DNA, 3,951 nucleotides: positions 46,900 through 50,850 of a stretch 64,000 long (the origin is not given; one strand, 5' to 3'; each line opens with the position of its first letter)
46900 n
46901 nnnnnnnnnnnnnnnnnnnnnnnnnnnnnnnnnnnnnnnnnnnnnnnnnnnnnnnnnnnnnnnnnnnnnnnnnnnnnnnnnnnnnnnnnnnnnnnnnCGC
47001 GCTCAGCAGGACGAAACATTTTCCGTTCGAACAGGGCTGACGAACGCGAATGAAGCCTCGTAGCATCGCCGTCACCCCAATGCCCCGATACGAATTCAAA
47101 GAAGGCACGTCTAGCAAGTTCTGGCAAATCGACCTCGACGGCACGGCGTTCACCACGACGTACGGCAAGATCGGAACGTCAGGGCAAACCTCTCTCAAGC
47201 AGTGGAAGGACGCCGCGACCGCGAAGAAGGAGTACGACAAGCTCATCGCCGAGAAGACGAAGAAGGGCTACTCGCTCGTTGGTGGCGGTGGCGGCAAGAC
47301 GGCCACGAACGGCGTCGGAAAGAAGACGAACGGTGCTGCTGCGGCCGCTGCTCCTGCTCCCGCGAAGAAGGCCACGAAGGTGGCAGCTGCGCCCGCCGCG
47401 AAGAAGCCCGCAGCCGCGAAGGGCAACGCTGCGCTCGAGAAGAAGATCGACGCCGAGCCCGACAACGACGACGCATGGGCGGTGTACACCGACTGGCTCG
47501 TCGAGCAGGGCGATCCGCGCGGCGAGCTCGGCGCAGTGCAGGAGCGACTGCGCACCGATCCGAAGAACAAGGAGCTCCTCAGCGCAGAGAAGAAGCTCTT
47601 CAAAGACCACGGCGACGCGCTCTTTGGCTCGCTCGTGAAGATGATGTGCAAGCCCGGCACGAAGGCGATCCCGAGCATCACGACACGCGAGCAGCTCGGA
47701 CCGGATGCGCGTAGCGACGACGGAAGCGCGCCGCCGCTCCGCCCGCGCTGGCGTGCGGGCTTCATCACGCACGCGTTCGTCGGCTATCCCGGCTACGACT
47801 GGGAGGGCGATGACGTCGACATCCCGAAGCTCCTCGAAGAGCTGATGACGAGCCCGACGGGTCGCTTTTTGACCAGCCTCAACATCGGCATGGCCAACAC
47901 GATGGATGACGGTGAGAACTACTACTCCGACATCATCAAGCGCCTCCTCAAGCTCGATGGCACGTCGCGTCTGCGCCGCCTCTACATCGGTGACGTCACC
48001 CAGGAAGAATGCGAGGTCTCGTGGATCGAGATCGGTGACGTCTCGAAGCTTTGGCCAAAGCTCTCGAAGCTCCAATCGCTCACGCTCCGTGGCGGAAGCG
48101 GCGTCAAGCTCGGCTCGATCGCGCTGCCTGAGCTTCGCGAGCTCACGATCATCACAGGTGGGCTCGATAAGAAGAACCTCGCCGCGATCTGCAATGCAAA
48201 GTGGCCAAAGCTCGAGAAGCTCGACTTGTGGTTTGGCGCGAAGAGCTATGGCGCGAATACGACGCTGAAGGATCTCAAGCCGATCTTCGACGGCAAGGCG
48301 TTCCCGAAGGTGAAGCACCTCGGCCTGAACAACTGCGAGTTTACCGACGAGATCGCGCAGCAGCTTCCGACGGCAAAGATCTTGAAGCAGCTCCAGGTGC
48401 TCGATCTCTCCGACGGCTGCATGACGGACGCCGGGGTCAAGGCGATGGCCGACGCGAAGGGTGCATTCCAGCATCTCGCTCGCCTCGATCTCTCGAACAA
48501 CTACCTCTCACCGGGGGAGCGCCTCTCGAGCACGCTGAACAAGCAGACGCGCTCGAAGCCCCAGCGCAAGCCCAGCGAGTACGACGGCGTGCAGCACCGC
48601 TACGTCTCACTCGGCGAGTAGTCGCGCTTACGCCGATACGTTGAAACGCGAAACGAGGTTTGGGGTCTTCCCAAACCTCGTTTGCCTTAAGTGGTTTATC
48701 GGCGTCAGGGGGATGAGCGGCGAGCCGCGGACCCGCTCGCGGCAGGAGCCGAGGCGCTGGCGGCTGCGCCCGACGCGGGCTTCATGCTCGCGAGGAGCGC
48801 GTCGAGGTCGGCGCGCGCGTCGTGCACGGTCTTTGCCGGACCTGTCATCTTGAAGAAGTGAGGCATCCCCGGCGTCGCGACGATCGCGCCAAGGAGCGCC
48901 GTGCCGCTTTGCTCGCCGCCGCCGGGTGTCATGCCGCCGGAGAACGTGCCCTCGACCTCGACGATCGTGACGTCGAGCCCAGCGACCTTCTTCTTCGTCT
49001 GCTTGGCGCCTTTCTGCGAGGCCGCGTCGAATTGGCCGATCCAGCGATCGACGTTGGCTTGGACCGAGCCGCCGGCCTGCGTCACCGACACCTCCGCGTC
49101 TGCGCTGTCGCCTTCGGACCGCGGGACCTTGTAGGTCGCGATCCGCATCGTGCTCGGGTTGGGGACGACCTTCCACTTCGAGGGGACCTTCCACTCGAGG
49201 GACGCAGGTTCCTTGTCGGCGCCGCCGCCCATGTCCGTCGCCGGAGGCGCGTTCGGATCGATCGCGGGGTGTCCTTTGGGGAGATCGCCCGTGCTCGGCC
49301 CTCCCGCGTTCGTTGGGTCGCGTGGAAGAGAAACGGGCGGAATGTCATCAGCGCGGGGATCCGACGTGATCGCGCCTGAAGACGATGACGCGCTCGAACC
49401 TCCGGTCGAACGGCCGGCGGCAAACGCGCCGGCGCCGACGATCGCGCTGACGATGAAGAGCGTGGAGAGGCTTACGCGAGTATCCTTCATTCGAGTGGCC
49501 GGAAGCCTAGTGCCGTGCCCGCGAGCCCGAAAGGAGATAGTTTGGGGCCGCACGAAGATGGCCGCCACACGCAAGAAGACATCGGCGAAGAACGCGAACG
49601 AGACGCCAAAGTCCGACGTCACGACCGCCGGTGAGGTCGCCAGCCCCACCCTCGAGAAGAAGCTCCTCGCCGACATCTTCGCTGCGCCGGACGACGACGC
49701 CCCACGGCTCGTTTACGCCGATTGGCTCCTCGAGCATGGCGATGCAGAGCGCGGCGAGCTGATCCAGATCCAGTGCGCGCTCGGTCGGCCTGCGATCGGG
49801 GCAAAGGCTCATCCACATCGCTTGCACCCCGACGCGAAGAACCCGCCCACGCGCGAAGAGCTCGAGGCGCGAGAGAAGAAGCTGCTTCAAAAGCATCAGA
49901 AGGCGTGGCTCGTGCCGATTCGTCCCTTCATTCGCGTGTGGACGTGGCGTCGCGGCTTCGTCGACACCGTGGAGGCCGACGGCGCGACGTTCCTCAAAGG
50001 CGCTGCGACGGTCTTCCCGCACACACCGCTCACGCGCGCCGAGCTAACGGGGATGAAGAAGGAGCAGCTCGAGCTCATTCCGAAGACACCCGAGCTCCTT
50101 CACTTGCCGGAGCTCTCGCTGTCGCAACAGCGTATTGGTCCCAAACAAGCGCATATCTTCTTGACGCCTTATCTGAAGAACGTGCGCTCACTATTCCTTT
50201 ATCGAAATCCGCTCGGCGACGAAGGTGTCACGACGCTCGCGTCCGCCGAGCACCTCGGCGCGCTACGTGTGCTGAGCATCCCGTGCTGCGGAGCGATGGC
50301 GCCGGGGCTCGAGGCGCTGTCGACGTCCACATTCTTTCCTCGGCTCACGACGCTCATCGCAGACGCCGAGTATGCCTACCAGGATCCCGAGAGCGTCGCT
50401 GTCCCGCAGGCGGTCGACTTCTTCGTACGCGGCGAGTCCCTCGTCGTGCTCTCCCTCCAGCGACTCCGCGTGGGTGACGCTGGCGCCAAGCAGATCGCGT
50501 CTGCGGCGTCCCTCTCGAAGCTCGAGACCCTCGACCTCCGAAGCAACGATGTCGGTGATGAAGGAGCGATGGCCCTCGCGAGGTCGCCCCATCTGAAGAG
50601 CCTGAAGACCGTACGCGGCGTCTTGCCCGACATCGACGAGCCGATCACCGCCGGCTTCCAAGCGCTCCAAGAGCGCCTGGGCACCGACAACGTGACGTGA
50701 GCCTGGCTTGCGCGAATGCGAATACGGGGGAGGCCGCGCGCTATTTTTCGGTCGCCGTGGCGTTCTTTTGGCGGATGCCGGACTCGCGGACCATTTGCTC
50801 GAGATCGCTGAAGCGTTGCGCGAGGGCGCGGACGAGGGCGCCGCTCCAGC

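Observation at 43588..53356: Dense cluster of WGR / TIGR02996 / LRR paralogs interleaved with FHA proteins and a cNMP-regulated Ser/Thr kinase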

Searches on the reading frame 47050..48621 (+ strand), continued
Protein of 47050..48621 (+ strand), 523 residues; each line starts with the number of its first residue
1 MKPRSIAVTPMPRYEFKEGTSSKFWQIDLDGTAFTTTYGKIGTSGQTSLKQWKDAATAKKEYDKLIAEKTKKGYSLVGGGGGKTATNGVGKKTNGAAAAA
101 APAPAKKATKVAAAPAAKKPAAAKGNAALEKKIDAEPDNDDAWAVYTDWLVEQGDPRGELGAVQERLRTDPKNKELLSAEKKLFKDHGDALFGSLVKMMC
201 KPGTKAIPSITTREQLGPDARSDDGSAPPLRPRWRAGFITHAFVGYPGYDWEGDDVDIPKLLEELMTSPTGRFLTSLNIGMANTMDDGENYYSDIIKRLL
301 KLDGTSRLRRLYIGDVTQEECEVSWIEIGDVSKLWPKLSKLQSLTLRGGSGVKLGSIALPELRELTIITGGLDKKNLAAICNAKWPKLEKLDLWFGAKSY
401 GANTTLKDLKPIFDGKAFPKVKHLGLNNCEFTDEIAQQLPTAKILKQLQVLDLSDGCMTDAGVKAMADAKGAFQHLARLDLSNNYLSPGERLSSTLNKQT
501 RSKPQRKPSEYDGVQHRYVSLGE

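Call 77: find_encoding_contigs(protein=P0064, flank=10000, max_places=2)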
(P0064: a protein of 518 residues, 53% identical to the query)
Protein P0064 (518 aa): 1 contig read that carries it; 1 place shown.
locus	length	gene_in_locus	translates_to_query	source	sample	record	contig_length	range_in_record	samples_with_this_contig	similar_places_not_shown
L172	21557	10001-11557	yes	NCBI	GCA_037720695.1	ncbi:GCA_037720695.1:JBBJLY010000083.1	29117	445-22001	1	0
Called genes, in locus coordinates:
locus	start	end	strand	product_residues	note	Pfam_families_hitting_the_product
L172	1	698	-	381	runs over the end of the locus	PF00587:tRNA-synt_2b, PF03129:HGTP_anticodon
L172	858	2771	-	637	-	PF00069:Pkinase, PF07714:PK_Tyr_Ser-Thr, PF01636:APH (weak)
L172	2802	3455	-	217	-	PF25025:EF-Ts_N (weak), PF00889:EF_TS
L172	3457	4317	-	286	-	PF00318:Ribosomal_S2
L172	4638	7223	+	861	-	PF17900:Peptidase_M1_N, PF01433:Peptidase_M1, PF11838:ERAP1_C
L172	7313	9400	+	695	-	PF05649:Peptidase_M13_N, PF01431:Peptidase_M13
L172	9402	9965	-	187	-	-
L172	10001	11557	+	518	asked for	PF05406:WGR, PF12799:LRR_4 (faint), PF13516:LRR_6 (faint)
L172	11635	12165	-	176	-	PF01814:Hemerythrin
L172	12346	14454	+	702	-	PF00199:Catalase, PF06628:Catalase-rel, PF01965:DJ-1_PfpI, PF18011:Catalase_C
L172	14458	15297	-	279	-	PF10118:Metal_hydrol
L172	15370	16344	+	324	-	PF12625:Arabinose_bd, PF12833:HTH_18, PF00165:HTH_AraC (weak)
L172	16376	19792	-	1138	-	PF00580:UvrD-helicase, PF13245:AAA_19, PF13361:UvrD_C, PF13538:UvrD_C_2 (faint), PF12705:PDDEXK_1 (weak)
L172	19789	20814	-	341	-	PF12705:PDDEXK_1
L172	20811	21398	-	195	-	-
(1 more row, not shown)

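Call 78: find_encoding_contigs(protein=P0071, flank=10000, max_places=2)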
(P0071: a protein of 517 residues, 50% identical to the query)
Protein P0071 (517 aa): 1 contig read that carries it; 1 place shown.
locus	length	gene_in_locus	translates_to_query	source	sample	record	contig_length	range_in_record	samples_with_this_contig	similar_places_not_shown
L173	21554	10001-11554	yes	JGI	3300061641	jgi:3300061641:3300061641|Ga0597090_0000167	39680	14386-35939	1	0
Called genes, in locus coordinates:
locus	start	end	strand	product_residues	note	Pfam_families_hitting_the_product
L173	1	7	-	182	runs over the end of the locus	-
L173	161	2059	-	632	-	PF00069:Pkinase, PF07714:PK_Tyr_Ser-Thr, PF01636:APH (faint)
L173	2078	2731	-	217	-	PF25025:EF-Ts_N (faint), PF00889:EF_TS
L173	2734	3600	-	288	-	PF00318:Ribosomal_S2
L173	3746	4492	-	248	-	-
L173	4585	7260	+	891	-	PF17900:Peptidase_M1_N, PF01433:Peptidase_M1, PF11838:ERAP1_C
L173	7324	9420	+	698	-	PF05649:Peptidase_M13_N, PF01431:Peptidase_M13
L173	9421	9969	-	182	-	-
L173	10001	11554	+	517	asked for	PF05406:WGR, PF12799:LRR_4 (faint)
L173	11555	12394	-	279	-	PF10118:Metal_hydrol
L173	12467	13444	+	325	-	PF12625:Arabinose_bd, PF12833:HTH_18, PF00165:HTH_AraC (weak)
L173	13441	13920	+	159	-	-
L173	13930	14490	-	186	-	PF02622:DUF179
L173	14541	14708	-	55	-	-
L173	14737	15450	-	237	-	PF04264:YceI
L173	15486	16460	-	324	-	PF04264:YceI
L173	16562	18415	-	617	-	-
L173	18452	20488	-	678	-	PF00069:Pkinase, PF07714:PK_Tyr_Ser-Thr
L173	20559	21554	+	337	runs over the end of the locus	PF16697:Yop-YscD_cpl (weak)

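Call 79: find_encoding_contigs(protein=P0063, flank=10000, max_places=2)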
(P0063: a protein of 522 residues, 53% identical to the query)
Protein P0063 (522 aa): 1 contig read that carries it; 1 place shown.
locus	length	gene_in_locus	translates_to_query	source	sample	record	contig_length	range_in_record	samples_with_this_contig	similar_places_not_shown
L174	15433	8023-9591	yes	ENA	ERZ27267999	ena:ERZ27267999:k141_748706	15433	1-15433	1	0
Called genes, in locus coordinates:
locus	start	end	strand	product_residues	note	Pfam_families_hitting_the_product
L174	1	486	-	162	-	?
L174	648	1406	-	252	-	-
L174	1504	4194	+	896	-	PF17900:Peptidase_M1_N, PF01433:Peptidase_M1, PF11838:ERAP1_C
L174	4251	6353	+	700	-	PF05649:Peptidase_M13_N, PF01431:Peptidase_M13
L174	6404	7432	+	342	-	PF10282:Lactonase, PF22494:choice_anch_I (faint)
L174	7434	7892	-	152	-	-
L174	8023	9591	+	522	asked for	PF05406:WGR, PF12799:LRR_4 (faint)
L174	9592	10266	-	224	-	PF00702:Hydrolase, PF12710:HAD, PF13419:HAD_2, PF13242:Hydrolase_like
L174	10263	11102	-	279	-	PF10118:Metal_hydrol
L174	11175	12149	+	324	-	PF12625:Arabinose_bd, PF12833:HTH_18, PF00165:HTH_AraC (weak)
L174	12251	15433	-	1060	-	?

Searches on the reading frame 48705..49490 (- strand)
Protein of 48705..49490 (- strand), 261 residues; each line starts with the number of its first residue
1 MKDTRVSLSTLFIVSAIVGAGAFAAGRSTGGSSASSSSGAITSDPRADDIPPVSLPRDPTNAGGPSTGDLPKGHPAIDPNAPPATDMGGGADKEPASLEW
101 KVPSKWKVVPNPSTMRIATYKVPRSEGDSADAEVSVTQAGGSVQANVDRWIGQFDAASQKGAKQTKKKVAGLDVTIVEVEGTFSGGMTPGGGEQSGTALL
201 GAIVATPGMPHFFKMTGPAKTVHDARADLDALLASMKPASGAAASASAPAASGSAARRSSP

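Call 72: search_protein_families(library=ncbifam, proteins=[window:48705-49490:-], max_evalue=0.01)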
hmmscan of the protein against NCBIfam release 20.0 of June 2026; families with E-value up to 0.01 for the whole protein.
window:48705-49490:- (261 aa): 0 families

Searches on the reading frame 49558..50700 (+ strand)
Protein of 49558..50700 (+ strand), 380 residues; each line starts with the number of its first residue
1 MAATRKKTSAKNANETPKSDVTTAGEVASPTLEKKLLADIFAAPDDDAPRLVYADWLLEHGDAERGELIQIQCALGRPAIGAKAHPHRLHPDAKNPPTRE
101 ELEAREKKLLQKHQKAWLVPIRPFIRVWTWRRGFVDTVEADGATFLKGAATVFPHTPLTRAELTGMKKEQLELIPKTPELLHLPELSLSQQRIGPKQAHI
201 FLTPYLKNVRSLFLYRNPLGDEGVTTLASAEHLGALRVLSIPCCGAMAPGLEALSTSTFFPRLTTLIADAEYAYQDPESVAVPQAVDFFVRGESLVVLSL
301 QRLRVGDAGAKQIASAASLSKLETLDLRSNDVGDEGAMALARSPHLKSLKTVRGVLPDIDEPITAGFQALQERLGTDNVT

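Call 57: search_protein_families(library=padloc, proteins=[window:49558-50700:+], max_evalue=0.001)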
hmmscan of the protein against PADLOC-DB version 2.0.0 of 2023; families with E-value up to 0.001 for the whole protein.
window:49558-50700:+ (380 aa): 0 families

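Call 72: search_protein_families(library=ncbifam, proteins=[window:49558-50700:+], max_evalue=0.01)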
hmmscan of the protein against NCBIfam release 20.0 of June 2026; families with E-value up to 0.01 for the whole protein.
window:49558-50700:+ (380 aa): 2 families
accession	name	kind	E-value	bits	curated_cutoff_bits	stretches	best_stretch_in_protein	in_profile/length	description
TIGR02996.1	rpt_mate_G_obs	domain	9.9e-19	66.9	29.05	1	33-75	2-44/45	TIGR02996 domain-containing protein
NF038076.1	fam_STM4015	hypoth_equivalog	2e-06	27.1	275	1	293-351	179-237/290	STM4015 family protein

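Call 92: search_protein_families(library=phrogs, proteins=[window:49558-50700:+], max_evalue=0.001)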
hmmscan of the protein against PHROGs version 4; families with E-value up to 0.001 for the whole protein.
window:49558-50700:+ (380 aa): 0 families
